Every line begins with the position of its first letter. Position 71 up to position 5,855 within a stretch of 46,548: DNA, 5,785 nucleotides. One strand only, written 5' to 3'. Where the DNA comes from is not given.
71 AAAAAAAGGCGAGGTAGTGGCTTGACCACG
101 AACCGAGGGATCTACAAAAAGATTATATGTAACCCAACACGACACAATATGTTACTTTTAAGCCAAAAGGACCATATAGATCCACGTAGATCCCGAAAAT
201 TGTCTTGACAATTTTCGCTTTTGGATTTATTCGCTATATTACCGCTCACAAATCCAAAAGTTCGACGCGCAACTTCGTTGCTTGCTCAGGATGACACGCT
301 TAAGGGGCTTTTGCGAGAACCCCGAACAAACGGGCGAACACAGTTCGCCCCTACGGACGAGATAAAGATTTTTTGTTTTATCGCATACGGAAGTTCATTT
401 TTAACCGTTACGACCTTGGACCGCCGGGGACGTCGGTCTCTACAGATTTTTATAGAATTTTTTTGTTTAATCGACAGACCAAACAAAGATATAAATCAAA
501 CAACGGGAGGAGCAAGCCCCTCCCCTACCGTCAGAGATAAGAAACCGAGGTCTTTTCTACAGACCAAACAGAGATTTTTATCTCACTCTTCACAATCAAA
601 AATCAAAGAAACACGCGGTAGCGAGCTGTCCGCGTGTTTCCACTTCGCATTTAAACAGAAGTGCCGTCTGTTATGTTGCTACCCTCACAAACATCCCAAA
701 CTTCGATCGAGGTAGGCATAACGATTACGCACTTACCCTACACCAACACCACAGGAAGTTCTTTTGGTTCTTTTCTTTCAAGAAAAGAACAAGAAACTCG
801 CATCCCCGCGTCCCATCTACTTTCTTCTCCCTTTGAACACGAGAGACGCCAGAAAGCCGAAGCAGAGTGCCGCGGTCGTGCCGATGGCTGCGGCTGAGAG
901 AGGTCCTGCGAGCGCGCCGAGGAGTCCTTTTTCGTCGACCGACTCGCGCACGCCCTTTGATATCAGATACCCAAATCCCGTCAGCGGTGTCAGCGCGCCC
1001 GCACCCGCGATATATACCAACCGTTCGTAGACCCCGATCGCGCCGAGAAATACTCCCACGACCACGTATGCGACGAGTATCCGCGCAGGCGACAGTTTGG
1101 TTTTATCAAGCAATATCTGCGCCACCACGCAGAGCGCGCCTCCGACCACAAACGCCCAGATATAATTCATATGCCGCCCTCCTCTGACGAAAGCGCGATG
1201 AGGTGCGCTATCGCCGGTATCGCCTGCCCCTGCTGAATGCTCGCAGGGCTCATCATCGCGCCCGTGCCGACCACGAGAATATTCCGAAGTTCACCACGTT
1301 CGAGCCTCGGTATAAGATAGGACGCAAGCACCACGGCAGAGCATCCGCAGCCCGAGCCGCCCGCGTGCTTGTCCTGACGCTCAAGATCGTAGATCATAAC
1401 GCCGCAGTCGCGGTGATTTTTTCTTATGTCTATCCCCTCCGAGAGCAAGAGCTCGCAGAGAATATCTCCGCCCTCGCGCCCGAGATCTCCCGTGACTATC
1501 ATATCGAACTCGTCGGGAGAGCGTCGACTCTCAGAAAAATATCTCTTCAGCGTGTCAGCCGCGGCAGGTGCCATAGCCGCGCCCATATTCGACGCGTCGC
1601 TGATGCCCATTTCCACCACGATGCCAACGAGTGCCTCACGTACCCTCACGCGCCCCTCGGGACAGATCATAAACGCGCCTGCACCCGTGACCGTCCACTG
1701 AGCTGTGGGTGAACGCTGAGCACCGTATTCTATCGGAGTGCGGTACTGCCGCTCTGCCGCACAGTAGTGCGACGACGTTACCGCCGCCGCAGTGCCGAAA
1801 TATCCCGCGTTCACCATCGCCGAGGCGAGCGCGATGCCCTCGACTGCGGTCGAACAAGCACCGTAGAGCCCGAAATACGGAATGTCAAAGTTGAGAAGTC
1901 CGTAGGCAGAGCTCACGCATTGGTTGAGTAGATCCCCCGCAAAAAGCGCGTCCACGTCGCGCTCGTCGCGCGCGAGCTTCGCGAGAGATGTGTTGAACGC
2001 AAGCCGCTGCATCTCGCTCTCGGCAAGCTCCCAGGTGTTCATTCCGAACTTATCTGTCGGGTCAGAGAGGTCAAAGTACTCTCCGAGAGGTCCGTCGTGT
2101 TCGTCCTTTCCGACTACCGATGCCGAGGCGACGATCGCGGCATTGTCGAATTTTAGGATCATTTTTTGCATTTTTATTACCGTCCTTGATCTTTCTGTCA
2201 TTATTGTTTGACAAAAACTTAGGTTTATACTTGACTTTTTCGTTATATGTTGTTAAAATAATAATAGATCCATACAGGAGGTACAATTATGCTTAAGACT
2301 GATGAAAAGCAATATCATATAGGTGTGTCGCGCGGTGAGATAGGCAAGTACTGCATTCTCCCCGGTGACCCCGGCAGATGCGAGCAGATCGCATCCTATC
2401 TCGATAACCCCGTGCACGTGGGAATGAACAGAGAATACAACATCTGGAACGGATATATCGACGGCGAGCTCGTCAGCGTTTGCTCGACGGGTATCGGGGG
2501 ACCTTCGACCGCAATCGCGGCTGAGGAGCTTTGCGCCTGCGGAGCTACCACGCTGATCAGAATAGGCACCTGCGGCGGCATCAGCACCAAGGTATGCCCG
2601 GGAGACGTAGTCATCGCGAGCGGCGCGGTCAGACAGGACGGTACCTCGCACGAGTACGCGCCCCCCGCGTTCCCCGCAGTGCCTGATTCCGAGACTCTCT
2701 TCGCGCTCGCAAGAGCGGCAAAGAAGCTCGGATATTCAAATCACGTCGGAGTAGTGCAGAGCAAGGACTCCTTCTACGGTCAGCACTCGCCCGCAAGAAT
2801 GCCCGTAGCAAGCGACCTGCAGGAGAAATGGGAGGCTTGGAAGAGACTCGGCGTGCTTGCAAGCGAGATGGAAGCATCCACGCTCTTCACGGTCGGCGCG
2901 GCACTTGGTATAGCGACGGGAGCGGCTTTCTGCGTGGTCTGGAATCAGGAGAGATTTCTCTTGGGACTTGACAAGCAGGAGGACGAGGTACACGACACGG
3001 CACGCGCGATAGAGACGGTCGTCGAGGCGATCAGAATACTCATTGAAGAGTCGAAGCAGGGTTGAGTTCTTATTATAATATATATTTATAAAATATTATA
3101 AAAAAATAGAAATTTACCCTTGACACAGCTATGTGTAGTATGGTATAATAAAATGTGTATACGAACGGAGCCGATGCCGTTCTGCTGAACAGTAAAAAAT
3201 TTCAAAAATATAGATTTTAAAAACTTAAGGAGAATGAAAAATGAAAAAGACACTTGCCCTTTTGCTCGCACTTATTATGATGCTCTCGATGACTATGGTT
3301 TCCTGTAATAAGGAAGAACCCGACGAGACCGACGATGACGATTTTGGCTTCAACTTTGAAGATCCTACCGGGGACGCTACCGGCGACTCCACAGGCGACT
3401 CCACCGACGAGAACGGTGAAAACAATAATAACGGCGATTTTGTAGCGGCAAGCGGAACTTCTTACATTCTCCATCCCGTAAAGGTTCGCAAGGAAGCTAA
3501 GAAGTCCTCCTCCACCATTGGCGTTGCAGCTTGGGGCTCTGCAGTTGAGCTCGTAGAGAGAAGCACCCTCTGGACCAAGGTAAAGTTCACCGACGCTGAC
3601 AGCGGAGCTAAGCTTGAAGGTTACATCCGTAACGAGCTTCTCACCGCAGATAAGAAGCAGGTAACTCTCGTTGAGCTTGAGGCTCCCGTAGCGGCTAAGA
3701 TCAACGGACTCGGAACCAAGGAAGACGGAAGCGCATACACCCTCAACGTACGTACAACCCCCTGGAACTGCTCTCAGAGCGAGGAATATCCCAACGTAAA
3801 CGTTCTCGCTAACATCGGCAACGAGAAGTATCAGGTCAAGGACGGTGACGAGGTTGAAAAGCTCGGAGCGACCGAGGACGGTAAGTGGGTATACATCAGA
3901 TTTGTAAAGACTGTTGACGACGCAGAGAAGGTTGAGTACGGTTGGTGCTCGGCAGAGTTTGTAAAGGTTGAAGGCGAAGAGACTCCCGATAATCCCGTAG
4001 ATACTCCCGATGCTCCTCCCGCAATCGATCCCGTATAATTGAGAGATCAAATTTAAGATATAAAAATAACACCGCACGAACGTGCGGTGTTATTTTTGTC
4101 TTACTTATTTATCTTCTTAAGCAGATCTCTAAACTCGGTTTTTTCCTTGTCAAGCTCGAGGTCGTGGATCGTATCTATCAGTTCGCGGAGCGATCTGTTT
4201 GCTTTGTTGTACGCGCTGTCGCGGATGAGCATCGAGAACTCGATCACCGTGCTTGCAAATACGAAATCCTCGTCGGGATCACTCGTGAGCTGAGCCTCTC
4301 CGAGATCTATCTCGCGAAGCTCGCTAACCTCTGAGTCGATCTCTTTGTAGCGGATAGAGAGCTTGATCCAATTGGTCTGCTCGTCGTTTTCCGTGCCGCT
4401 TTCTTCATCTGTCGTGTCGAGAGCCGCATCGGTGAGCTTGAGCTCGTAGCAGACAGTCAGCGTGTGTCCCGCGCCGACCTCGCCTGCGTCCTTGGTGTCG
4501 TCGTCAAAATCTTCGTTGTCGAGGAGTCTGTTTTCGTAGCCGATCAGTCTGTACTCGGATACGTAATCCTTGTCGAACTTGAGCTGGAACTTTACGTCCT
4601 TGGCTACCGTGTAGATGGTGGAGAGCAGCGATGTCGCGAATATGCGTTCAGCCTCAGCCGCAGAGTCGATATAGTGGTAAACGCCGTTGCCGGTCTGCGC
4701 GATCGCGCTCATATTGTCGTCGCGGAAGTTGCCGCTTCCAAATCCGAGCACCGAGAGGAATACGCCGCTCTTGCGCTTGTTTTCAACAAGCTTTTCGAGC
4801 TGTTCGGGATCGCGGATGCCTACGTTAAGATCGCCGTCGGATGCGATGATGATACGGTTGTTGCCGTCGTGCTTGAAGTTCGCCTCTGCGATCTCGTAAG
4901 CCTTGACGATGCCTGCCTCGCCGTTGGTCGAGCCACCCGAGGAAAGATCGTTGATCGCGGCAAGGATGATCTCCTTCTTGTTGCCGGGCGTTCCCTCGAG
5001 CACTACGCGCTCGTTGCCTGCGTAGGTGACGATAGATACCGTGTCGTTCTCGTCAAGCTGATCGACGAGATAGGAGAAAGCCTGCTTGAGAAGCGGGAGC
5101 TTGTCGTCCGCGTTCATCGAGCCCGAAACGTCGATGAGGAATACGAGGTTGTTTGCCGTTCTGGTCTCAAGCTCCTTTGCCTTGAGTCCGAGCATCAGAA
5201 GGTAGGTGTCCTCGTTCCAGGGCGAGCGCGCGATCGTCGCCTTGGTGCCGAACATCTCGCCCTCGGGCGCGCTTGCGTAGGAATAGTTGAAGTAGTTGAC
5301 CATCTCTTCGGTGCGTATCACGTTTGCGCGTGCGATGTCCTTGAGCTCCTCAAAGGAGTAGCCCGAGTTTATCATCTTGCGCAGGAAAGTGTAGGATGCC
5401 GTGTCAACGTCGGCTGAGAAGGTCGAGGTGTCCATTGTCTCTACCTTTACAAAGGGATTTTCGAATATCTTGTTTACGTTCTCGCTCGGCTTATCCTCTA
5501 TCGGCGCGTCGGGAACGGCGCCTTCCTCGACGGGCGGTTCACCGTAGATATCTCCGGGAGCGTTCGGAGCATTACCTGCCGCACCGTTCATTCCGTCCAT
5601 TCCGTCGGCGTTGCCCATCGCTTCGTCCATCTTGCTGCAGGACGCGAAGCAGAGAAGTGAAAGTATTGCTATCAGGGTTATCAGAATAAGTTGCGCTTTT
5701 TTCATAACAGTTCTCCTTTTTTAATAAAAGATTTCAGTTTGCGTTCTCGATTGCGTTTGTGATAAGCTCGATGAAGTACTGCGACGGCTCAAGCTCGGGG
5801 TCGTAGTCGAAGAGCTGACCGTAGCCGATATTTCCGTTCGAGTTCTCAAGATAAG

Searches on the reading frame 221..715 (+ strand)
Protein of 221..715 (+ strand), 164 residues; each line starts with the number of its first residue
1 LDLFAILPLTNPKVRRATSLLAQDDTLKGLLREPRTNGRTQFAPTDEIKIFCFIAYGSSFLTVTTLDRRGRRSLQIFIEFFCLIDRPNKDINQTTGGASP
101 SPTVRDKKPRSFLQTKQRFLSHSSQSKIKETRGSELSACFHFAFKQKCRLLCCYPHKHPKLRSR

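Call 64: search_protein_representatives(protein=window:221-715:+)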
Query: 164 residues. Proteins with E-value up to 0.001 (for the whole library): 15; up to 1e-10: 11; up to 1e-30: 2. The best 15 are listed.
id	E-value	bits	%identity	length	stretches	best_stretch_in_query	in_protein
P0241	3.2e-32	127.8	94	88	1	1-69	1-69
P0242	8.4e-31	123.2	89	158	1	2-75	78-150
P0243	5.7e-26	107.5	53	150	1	4-146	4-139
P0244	5.8e-23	97.7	80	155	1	15-75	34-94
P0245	2.6e-22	95.6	100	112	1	22-69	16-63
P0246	1.5e-16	76.9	93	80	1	22-62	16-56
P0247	7.9e-15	71.3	72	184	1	1-57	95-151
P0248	3.3e-12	62.8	82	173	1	5-49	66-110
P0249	3.6e-12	62.7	68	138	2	112-146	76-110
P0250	1.2e-11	61.0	56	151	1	1-68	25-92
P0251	1.6e-11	60.6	82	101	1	30-69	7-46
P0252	9.6e-09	51.5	77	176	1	1-46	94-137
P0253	5.0e-07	46.0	53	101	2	38-91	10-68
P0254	2.7e-05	40.3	61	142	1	25-62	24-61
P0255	6.0e-05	39.2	55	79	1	33-72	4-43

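Call 66: find_encoding_contigs(protein=P0248, flank=5000, max_places=10)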
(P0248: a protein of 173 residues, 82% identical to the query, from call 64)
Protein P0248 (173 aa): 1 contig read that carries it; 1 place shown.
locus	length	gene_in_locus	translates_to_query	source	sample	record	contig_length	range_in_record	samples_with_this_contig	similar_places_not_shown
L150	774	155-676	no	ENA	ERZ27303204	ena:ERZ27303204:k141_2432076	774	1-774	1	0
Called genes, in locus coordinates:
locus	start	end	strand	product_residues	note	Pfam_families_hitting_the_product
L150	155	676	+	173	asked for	-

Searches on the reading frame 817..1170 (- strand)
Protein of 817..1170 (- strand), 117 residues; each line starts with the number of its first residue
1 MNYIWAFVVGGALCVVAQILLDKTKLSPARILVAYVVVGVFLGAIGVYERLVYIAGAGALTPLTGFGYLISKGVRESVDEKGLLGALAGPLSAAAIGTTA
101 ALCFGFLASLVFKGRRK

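Call 8: search_protein_families(library=pfam, proteins=[window:817-1170:-], max_evalue=0.01)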
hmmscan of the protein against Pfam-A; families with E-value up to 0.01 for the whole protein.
window:817-1170:- (117 aa): 1 family
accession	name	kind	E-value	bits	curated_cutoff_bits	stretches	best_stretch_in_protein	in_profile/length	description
PF03862.18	SpoVAC_SpoVAEB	-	4.3e-32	111.3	25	1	2-111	1-117/117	SpoVAC/SpoVAEB sporulation membrane protein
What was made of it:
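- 817..1170 (-): spoVAEB, last gene of the spoVA operon. Copy A forms its 3' UTR. Pfam PF03862, E = 4e-32 (call 8).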

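Call 12: find_encoding_contigs(protein=window:817-1170:-, flank=3000, max_places=10)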
Protein window:817-1170:- (117 aa): 2 contigs read that carry it; 2 places shown.
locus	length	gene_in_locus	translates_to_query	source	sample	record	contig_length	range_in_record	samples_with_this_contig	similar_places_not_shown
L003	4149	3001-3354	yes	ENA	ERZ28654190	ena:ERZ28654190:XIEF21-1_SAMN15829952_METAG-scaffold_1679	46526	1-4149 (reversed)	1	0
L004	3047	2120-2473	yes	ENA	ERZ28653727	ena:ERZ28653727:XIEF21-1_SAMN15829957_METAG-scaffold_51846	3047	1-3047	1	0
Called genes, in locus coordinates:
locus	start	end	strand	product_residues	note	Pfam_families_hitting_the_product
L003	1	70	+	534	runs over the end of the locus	PF12450:vWF_A, PF00092:VWA, PF13519:VWA_2, PF13768:VWA_3, PF12034:YfbK_C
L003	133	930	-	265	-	PF08239:SH3_3 (faint)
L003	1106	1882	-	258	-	PF01048:PNP_UDP_1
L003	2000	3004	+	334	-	PF07451:SpoVAD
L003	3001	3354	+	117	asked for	PF03862:SpoVAC_SpoVAEB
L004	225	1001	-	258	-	PF01048:PNP_UDP_1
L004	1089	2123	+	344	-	PF07451:SpoVAD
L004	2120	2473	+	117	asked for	PF03862:SpoVAC_SpoVAEB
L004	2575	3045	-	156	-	?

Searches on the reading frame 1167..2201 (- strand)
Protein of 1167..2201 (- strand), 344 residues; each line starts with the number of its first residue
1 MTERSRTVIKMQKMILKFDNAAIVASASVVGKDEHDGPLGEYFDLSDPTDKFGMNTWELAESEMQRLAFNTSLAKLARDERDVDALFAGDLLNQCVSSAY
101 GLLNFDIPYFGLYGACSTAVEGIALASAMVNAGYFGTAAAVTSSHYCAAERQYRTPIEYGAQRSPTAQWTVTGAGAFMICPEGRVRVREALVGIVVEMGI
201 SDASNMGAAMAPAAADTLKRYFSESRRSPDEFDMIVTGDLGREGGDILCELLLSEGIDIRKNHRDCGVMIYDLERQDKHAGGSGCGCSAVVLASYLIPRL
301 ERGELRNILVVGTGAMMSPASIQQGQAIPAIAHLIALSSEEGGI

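Call 8: search_protein_families(library=pfam, proteins=[window:1167-2201:-], max_evalue=0.01)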
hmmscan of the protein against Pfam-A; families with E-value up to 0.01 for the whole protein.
window:1167-2201:- (344 aa): 1 family
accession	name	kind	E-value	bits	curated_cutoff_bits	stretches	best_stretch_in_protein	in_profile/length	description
PF07451.17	SpoVAD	-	3.7e-127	424.1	22.1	1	18-337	7-328/329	Stage V sporulation protein AD (SpoVAD)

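Call 33: find_homologous_proteins(query=window:1167-2201:-, max_evalue=1e-60)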
Query window:1167-2201:- (344 aa): 7984 proteins with E <= 1e-60 among 8000 candidates; the best 120 are listed.
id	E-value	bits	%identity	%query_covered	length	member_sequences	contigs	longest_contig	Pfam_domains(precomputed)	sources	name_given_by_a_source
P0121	3.5e-200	682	90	97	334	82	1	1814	PF07451.18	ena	-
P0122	2.6e-199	679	90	97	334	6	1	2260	PF07451.18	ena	-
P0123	1.9e-193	660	89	97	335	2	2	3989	PF07451.18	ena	-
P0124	3.5e-180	616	83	96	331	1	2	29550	PF07451.18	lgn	-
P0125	1.1e-179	615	83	96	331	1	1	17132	PF07451.18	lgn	-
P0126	5.6e-179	612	83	96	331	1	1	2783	PF07451.18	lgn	-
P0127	7.6e-179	612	82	96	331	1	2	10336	PF07451.18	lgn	-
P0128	2.5e-178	610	82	96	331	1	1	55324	PF07451.18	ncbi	-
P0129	1.5e-175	601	82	96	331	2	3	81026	PF07451.18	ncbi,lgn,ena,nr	ncbi:MAG: stage V sporulation protein AD [Clostridia bacterium]|nr:stage V sporulation protein AD [C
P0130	1.9e-175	601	81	96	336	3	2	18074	PF07451.18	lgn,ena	-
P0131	2.4e-175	600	81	96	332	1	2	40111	PF07451.18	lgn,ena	-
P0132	3.9e-175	600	79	99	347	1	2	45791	PF07451.18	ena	-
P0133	7.5e-175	599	80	96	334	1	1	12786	PF07451.18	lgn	-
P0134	1.9e-174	597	81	96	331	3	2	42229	PF07451.18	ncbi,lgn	-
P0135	2.3e-174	597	81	96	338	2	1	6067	PF07451.18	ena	-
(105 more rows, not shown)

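Call 37: find_encoding_contigs(protein=P0123, flank=3000, max_places=5)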
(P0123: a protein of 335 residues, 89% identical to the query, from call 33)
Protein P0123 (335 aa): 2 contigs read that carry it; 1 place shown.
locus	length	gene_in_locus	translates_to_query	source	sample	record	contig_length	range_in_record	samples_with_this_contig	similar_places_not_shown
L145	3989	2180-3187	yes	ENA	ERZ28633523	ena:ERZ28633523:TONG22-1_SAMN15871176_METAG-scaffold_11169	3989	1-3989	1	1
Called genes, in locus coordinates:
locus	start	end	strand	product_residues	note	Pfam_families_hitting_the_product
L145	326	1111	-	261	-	PF08239:SH3_3 (faint)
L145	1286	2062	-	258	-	PF01048:PNP_UDP_1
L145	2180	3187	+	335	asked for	PF07451:SpoVAD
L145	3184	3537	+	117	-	PF03862:SpoVAC_SpoVAEB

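Call 57: find_encoding_contigs(protein=P0124, flank=10000, max_places=3)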
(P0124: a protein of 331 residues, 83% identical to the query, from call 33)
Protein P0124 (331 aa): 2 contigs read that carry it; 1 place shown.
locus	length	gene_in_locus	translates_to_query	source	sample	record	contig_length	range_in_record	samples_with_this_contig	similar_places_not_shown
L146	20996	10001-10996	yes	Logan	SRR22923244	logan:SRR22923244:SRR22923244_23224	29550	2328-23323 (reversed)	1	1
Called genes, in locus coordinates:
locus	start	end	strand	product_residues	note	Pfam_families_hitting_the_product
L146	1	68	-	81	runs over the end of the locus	PF03840:SecG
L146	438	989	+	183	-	PF07638:Sigma70_ECF (weak), PF04542:Sigma70_r2, PF08281:Sigma70_r4_2, PF04545:Sigma70_r4 (faint)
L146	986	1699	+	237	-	-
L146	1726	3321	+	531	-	PF12450:vWF_A, PF00092:VWA, PF13519:VWA_2, PF13768:VWA_3 (weak), PF12034:YfbK_C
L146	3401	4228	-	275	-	PF00165:HTH_AraC, PF12833:HTH_18, PF00165:HTH_AraC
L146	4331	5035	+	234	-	PF00753:Lactamase_B (faint), PF13483:Lactamase_B_3, PF12706:Lactamase_B_2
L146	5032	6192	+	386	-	PF02746:MR_MLE_N, PF13378:MR_MLE_C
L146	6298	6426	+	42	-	-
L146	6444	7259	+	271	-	PF00722:Glyco_hydro_16 (weak)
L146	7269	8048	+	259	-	PF00106:adh_short, PF23441:SDR, PF13561:adh_short_C2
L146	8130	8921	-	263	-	PF08239:SH3_3 (faint)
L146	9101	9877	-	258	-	PF01048:PNP_UDP_1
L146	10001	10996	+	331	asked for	PF07451:SpoVAD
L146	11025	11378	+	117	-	PF03862:SpoVAC_SpoVAEB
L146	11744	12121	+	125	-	PF01325:Fe_dep_repress, PF12802:MarR_2 (weak), PF24034:DUF7343 (weak), PF02742:Fe_dep_repr_C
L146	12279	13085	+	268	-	PF12833:HTH_18, PF00165:HTH_AraC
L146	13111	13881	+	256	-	PF13277:YmdB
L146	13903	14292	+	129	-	PF00636:Ribonuclease_3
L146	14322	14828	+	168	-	PF00160:Pro_isomerase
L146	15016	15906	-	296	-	PF01170:UPF0020 (faint), PF01555:N6_N4_Mtase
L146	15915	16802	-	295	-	PF09518:RE_HindIII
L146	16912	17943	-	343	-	-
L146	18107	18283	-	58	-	-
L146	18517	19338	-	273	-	-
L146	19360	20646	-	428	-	PF07690:MFS_1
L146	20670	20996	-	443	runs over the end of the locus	PF01546:Peptidase_M20, PF07687:M20_dimer (weak)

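Call 58: find_encoding_contigs(protein=P0129, flank=10000, max_places=3)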
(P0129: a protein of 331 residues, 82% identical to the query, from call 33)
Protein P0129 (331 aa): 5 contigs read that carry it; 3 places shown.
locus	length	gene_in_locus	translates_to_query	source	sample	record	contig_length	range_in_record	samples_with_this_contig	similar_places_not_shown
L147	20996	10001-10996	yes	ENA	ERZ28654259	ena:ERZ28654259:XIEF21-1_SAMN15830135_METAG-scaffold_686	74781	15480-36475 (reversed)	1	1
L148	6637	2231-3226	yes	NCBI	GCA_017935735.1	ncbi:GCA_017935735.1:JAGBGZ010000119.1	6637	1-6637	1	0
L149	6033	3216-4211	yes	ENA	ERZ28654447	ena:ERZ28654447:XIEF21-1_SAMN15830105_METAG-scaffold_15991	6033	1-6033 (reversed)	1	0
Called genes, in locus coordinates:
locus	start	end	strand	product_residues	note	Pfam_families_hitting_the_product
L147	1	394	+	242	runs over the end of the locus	-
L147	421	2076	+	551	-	PF12450:vWF_A, PF00092:VWA, PF13519:VWA_2, PF13768:VWA_3, PF12034:YfbK_C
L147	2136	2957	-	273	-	PF00165:HTH_AraC, PF12833:HTH_18, PF00165:HTH_AraC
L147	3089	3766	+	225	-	PF00753:Lactamase_B (faint), PF13483:Lactamase_B_3, PF12706:Lactamase_B_2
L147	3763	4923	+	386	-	PF02746:MR_MLE_N, PF13378:MR_MLE_C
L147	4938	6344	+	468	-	PF02449:Glyco_hydro_42 (weak), PF01229:Glyco_hydro_39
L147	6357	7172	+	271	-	PF00722:Glyco_hydro_16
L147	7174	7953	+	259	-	PF00106:adh_short, PF23441:SDR, PF13561:adh_short_C2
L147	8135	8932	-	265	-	PF08239:SH3_3 (faint)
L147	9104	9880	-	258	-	PF01048:PNP_UDP_1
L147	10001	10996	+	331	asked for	PF07451:SpoVAD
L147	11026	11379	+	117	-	PF03862:SpoVAC_SpoVAEB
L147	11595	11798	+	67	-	-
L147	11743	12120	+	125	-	PF01325:Fe_dep_repress, PF12802:MarR_2 (weak), PF02742:Fe_dep_repr_C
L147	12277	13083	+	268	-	PF12833:HTH_18, PF00165:HTH_AraC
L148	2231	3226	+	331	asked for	PF07451:SpoVAD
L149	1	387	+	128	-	?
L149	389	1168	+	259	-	PF00106:adh_short, PF23441:SDR, PF13561:adh_short_C2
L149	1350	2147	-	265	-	PF08239:SH3_3 (faint)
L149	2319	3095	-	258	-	PF01048:PNP_UDP_1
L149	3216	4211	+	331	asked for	PF07451:SpoVAD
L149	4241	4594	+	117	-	PF03862:SpoVAC_SpoVAEB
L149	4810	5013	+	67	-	-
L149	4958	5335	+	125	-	PF01325:Fe_dep_repress, PF12802:MarR_2 (weak), PF02742:Fe_dep_repr_C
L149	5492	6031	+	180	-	?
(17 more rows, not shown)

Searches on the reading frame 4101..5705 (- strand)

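Call 62: search_protein_families(library=pfam, proteins=[window:4101-5705:-], max_evalue=0.001)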
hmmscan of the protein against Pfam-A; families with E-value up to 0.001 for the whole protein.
window:4101-5705:- (534 aa): 5 families
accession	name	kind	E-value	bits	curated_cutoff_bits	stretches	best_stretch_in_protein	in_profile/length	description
PF12034.13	YfbK_C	-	3e-42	145.3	25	1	362-532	1-181/184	Uncharacterized protein YfbK, C-terminal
PF12450.13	vWF_A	-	1.7e-26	92.5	25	1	74-170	4-93/94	von Willebrand factor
PF00092.34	VWA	-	7e-19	69.1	23.8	1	186-355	1-171/174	von Willebrand factor type A domain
PF13519.12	VWA_2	-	2.1e-14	54.5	27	1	187-291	1-106/107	von Willebrand factor type A domain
PF13768.12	VWA_3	-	1.1e-09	38.9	27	1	186-344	2-154/155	von Willebrand factor type A domain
